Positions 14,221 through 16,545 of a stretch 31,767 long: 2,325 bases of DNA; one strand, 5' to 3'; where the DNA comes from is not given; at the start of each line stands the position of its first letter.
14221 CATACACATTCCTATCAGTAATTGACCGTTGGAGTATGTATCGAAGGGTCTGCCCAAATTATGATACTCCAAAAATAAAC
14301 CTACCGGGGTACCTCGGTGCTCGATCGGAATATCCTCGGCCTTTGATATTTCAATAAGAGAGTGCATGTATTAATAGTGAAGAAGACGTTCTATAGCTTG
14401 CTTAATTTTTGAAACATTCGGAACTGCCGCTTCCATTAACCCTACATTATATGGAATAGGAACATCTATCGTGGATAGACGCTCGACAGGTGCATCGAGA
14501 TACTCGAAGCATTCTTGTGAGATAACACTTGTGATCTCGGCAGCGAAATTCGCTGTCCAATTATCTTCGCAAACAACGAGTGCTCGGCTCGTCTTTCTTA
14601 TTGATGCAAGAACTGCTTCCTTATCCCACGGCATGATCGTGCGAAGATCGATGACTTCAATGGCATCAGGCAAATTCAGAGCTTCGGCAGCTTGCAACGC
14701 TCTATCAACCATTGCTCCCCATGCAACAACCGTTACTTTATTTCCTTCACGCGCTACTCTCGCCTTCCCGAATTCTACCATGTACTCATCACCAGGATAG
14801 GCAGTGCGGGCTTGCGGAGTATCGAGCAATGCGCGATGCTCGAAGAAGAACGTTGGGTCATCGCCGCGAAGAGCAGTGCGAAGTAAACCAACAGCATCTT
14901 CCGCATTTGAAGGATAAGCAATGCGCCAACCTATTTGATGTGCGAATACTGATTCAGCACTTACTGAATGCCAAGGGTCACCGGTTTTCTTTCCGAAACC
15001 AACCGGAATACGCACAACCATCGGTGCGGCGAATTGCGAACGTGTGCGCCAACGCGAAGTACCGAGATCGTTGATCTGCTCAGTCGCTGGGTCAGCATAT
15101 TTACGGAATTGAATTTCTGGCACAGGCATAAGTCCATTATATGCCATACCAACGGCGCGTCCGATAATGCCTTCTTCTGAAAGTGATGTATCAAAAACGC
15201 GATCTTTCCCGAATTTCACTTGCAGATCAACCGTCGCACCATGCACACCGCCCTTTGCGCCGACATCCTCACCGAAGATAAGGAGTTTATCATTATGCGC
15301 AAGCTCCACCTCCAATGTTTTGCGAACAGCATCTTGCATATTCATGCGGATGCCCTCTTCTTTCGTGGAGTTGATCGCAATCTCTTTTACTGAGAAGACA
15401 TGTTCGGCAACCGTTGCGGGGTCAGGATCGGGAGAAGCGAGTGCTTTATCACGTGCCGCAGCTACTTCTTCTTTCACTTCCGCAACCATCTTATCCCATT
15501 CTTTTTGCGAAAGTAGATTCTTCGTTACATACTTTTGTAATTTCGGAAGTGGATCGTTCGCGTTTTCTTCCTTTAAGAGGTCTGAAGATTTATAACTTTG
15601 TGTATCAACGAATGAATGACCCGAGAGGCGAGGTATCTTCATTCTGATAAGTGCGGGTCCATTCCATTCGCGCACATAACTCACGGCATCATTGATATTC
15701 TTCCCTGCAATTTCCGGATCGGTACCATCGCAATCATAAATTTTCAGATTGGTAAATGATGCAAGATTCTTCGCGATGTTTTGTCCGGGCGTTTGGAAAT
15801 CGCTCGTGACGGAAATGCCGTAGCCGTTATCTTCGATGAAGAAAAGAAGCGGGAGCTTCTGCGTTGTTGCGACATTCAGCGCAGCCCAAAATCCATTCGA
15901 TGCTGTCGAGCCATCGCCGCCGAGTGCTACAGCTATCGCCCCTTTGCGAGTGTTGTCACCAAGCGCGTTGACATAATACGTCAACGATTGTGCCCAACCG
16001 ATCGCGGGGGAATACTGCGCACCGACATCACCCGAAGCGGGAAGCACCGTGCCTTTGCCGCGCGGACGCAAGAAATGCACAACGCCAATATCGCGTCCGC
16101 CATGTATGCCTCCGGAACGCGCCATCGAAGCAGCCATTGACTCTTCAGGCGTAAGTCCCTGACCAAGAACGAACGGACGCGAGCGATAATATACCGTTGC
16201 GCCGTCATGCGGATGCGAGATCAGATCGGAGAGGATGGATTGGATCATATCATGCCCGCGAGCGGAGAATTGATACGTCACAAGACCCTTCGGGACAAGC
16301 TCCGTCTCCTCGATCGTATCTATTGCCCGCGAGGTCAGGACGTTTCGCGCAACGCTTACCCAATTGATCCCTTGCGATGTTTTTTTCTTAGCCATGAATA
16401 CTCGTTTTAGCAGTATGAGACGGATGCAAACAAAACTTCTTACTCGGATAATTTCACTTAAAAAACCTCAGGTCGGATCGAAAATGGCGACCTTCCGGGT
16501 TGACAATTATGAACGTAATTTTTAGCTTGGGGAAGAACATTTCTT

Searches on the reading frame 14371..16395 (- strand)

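Call 8: search_protein_families(library=ncbifam, proteins=[window:14371-16395:-])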
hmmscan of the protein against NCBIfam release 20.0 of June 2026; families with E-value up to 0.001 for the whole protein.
window:14371-16395:- (674 aa): 10 families
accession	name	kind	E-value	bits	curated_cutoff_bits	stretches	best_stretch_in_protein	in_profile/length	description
NF006667.0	PRK09212.1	subfamily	2e-69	234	321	1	351-672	4-323/327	pyruvate dehydrogenase complex E1 component subunit beta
NF008854.0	PRK11892.1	equivalog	2.5e-67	227.5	454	1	308-671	99-461/464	pyruvate dehydrogenase complex E1 component subunit beta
TIGR03181.1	PDH_E1_alph_x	equivalog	5.7e-39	134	411.35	1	15-346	29-339/341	pyruvate dehydrogenase (acetyl-transferring) E1 component subunit alpha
TIGR03182.1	PDH_E1_alph_y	equivalog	1.9e-37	128.8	393.85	1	41-334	33-314/315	pyruvate dehydrogenase (acetyl-transferring) E1 component subunit alpha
NF004559.0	PRK05899.2-5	equivalog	1.5e-21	76.3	488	1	157-647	153-598/627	transketolase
TIGR00204.1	dxs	equivalog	2e-15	56.3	465.95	1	538-648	481-589/616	1-deoxy-D-xylulose-5-phosphate synthase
NF004556.0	PRK05899.2-2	equivalog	3.6e-09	35.4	575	1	532-628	500-596/639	transketolase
NF003933.0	PRK05444.2-2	equivalog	3.9e-09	35.6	395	1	153-628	141-560/606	1-deoxy-D-xylulose-5-phosphate synthase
NF008968.0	PRK12315.1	subfamily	2.4e-07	29.4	510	1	338-614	266-525/582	1-deoxy-D-xylulose-5-phosphate synthase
NF041170.1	Oxoac_fdxalpha_Archa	equivalog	0.00037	18.9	800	1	550-624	518-593/636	2-oxoacid:ferredoxin oxidoreductase subunit alpha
